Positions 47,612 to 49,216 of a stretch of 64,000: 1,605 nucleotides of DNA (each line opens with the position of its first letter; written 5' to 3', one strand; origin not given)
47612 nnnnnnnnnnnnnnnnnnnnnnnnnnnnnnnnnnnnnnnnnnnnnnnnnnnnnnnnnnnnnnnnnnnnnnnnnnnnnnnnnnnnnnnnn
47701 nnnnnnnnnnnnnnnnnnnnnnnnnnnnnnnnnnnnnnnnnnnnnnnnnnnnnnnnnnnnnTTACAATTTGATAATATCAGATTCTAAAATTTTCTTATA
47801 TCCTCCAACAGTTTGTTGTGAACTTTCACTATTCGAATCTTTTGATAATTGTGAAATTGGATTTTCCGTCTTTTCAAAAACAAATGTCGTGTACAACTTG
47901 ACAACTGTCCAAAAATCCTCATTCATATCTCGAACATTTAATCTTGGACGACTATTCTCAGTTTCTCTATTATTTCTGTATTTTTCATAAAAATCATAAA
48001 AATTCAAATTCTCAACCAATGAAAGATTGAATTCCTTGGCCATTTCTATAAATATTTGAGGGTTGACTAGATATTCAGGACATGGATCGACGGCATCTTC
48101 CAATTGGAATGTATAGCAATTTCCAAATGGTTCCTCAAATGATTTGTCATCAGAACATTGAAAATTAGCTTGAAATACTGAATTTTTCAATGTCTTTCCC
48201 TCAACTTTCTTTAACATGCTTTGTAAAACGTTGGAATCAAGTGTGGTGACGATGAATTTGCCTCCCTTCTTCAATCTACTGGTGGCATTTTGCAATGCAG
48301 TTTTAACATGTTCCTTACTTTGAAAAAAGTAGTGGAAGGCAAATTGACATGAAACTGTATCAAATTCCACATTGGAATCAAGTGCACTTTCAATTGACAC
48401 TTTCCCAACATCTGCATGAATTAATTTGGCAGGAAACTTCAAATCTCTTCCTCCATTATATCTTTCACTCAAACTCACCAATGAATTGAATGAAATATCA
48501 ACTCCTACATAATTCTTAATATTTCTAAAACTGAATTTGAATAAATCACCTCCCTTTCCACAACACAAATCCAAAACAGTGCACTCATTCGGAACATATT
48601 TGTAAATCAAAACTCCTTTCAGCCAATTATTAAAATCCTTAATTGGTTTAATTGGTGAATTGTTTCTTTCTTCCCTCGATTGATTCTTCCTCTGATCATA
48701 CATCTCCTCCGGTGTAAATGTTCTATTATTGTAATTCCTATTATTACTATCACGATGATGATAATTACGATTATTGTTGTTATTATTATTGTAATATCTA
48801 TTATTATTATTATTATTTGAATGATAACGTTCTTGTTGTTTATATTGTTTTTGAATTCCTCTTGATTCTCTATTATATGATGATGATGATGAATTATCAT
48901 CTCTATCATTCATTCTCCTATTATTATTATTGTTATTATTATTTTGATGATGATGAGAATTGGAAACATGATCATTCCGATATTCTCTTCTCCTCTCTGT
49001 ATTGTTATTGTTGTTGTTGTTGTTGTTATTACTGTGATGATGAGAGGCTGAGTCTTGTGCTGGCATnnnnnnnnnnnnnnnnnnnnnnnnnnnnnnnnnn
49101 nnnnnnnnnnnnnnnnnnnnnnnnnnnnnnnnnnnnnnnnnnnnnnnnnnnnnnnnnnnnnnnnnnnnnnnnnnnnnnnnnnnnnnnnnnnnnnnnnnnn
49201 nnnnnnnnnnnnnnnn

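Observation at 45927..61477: Local expansion of small RWP-RK-like transcription-factor genes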

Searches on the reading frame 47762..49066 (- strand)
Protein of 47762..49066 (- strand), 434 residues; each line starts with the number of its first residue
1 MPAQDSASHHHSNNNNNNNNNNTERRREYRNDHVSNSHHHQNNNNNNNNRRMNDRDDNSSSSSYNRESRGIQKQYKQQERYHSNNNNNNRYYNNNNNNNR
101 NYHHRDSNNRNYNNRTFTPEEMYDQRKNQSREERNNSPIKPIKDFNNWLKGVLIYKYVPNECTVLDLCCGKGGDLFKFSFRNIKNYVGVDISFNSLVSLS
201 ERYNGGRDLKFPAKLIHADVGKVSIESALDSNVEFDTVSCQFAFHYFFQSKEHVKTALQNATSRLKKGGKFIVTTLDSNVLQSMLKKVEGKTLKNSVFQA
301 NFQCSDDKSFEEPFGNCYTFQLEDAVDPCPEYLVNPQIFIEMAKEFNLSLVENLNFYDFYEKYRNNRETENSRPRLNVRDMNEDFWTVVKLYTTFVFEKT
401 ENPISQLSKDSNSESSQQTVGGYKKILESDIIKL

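Call 41: search_protein_families(library=pfam, max_evalue=0.01, proteins=[window:47762-49066:-])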
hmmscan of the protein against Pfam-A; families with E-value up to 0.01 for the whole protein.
window:47762-49066:- (434 aa): 9 families
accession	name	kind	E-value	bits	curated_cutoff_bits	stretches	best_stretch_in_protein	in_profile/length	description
PF03291.22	mRNA_G-N7_MeTrfase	-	2.2e-74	250.8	26.6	1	113-399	8-314/315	mRNA (guanine-N(7))-methyltransferase domain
PF13649.12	Methyltransf_25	-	5.1e-10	40.4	27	1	164-269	1-97/97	Methyltransferase domain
PF08242.18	Methyltransf_12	-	2.2e-09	38.4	30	1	165-271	1-98/98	Methyltransferase domain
PF08241.18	Methyltransf_11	-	9.1e-09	36.3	21.2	1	165-273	1-95/95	Methyltransferase domain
PF13847.12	Methyltransf_31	-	3.1e-08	33.9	27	1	161-289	4-123/145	Methyltransferase domain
PF13489.12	Methyltransf_23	-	7.9e-08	32.6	27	1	163-284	25-128/164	Methyltransferase domain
PF01728.25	FtsJ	-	0.00082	19.8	24.1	1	158-289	19-153/181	FtsJ-like methyltransferase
PF02390.23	Methyltransf_4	-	0.007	16.3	24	0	162-202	3-44/173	Putative methyltransferase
PF01234.23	NNMT_PNMT_TEMT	-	0.0073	16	25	0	232-296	156-221/261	NNMT/PNMT/TEMT family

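Call 43: find_homologous_proteins(query=window:47765-49066:-, max_evalue=1e-30)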
Query window:47765-49066:- (434 aa): 121 proteins with E <= 1e-30 among 2652 candidates; the best 120 are listed.
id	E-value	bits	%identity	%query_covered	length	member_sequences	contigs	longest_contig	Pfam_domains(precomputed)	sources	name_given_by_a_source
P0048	3.5e-281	950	99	100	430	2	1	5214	PF13847.13,PF13489.13,PF13649.13,PF03291.23,PF08241.19,PF08242.19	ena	-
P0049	2.1e-111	391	58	73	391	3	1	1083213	PF13649.13,PF03291.23,PF08241.19,PF08242.19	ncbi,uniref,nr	ncbi:hypothetical protein C9374_003868 [Naegleria lovaniensis]|uniref:mRNA cap guanine-N(7) methyltr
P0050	2.2e-111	391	55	73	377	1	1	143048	PF13847.13,PF13489.13,PF13649.13,PF03291.23,PF08241.19,PF08242.19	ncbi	ncbi:hypothetical protein ABK040_007459 [Willaertia magna]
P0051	6.6e-71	258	44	73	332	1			PF13847.13,PF13489.13,PF13649.13,PF03291.23,PF01728.26,PF01209.25,PF08241.19,PF08242.19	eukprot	eukprot:gene10555-3074_t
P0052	1.9e-57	213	41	64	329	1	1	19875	PF13847.13,PF13489.13,PF13649.13,PF03291.23,PF08241.19,PF08242.19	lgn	-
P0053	3.0e-57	213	41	64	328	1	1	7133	PF13847.13,PF13489.13,PF13649.13,PF03291.23,PF08241.19,PF08242.19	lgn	-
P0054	5.4e-57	212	38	69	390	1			PF13847.13,PF13489.13,PF13649.13,PF03291.23,PF01209.25,PF08241.19,PF08242.19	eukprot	eukprot:CFRG7829T1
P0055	1.7e-56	210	33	91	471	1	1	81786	PF13847.13,PF13489.13,PF13649.13,PF03291.23,PF01209.25,PF08241.19,PF08242.19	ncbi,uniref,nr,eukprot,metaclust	ncbi:hypothetical protein SARC_05647 [Sphaeroforma arctica JP610]|uniref:mRNA cap guanine-N(7) methy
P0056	7.5e-56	208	39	66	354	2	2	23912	PF13847.13,PF13489.13,PF13649.13,PF03291.23,PF08241.19,PF08242.19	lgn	-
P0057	1.6e-55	207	40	66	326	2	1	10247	PF13847.13,PF13489.13,PF13649.13,PF03291.23,PF08241.19,PF08242.19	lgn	-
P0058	1.7e-55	207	40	72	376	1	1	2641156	PF13847.13,PF13489.13,PF13649.13,PF03291.23,PF08241.19,PF08242.19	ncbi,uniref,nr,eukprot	ncbi:hypothetical protein CBR_g12774 [Chara braunii]|uniref:mRNA cap guanine-N(7) methyltransferase 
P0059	2.1e-55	206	40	66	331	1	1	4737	PF13847.13,PF13489.13,PF13649.13,PF03291.23,PF08241.19,PF08242.19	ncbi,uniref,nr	ncbi:mRNA cap guanine-N7 methyltransferase [Rhizophlyctis rosea]|uniref:mRNA cap guanine-N(7) methyl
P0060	2.9e-55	206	39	68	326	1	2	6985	PF13489.13,PF13649.13,PF03291.23,PF08241.19,PF08242.19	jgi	-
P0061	5.0e-55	205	39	65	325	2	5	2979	PF13847.13,PF13489.13,PF13649.13,PF03291.23,PF08241.19,PF08242.19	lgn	-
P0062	5.8e-55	205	40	64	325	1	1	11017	PF13847.13,PF13489.13,PF13649.13,PF03291.23,PF08241.19,PF08242.19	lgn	-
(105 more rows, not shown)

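Call 44: find_encoding_contigs(protein=P0049, flank=10000, max_places=2)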
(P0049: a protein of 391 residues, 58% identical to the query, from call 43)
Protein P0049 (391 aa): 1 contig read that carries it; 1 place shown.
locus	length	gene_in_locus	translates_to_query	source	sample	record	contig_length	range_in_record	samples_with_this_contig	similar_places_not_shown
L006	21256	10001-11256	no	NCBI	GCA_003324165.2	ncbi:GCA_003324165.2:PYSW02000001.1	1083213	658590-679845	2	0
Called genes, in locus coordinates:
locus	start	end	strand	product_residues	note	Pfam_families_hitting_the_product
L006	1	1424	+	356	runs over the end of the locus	PF08127:Propeptide_C1, PF03051:Peptidase_C1_2 (faint), PF00112:Peptidase_C1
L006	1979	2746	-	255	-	-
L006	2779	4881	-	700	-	-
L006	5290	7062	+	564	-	PF01066:CDP-OH_P_transf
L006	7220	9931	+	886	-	PF00172:Zn_clus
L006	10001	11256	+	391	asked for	PF03291:mRNA_G-N7_MeTrfase, PF08241:Methyltransf_11 (weak), PF08242:Methyltransf_12, PF13649:Methyltransf_25 (weak)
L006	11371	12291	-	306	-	-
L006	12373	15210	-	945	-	PF09133:SANTA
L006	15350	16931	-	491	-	PF08240:ADH_N, PF00107:ADH_zinc_N (faint)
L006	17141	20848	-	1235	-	PF23001:MBTP1_N, PF00082:Peptidase_S8, PF23094:MBTPS1_3rd, PF23090:MBTPS1_4th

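Call 45: find_encoding_contigs(protein=P0048, flank=5000, max_places=2)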
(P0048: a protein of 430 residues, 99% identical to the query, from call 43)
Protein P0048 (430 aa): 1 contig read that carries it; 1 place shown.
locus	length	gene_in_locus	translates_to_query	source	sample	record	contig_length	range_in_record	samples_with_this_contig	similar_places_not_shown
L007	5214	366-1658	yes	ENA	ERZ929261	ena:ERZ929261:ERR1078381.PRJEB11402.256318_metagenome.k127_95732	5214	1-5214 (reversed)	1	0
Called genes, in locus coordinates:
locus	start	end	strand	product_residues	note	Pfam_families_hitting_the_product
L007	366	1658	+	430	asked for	PF03291:mRNA_G-N7_MeTrfase, PF13489:Methyltransf_23, PF08241:Methyltransf_11, PF08242:Methyltransf_12, PF13649:Methyltransf_25, PF13847:Methyltransf_31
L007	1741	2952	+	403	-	-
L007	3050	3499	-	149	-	PF02042:RWP-RK (weak)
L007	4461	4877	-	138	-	-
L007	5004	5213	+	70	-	?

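Call 46: find_encoding_contigs(protein=P0050, flank=10000, max_places=2)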
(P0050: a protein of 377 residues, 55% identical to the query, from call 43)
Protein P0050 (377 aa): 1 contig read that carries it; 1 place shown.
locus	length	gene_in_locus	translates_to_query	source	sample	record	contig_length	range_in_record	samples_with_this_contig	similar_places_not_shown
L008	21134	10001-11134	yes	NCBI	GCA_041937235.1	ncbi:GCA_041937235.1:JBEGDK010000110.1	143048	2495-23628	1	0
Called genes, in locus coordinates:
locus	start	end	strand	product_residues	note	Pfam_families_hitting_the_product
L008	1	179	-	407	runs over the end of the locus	-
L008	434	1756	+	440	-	PF08311:Mad3_BUB1_I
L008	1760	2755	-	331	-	PF08449:UAA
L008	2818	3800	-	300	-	-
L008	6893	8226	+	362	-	PF03735:ENT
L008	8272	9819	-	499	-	PF11700:ATG22 (faint), PF07690:MFS_1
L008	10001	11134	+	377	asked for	PF03291:mRNA_G-N7_MeTrfase, PF13489:Methyltransf_23 (weak), PF13847:Methyltransf_31, PF08241:Methyltransf_11 (faint), PF08242:Methyltransf_12 (weak), PF13649:Methyltransf_25 (weak)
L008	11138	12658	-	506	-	PF00017:SH2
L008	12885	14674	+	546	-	PF19032:Intu_longin_2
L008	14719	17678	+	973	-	PF20667:Sec10_N, PF07393:Sec10_HB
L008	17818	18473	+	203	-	PF00043:GST_C, PF14497:GST_C_3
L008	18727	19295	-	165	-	-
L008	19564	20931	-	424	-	PF00155:Aminotran_1_2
